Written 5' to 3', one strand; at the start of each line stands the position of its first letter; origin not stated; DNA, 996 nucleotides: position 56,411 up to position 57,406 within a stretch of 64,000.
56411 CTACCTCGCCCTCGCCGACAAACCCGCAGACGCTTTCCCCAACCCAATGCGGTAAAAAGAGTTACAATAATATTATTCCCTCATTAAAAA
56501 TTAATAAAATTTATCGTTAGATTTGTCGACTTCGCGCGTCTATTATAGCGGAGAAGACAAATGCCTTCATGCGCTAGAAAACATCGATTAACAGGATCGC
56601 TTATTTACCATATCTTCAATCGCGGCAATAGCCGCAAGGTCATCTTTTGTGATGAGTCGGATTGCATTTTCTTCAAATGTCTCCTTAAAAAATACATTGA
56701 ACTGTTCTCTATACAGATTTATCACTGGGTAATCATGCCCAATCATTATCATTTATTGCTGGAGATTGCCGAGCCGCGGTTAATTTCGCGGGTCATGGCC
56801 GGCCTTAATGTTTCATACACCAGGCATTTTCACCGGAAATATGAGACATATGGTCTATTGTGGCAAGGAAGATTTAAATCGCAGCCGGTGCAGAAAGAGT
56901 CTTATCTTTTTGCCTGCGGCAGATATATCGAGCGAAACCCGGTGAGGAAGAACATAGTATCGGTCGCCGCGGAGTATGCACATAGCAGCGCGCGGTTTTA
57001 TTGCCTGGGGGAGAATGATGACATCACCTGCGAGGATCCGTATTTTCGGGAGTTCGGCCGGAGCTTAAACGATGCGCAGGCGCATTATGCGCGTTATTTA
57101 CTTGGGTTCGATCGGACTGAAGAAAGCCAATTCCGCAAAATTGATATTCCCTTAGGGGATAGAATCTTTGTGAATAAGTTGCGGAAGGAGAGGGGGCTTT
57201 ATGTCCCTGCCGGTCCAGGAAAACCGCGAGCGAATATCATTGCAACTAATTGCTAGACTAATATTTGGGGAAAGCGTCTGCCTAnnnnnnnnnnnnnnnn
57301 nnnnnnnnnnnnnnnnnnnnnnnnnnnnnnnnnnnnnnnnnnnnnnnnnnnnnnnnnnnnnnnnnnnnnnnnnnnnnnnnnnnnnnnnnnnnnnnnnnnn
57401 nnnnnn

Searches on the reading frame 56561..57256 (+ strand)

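Call 77: search_protein_families(library=pfam, proteins=[window:56561-57256:+], max_evalue=0.00001)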
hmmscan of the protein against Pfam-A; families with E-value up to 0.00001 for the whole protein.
window:56561-57256:+ (231 aa): 1 family
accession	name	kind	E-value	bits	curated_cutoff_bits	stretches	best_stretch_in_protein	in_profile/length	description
PF01797.21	Y1_Tnp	-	4.7e-14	53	23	1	13-126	4-121/121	Transposase IS200 like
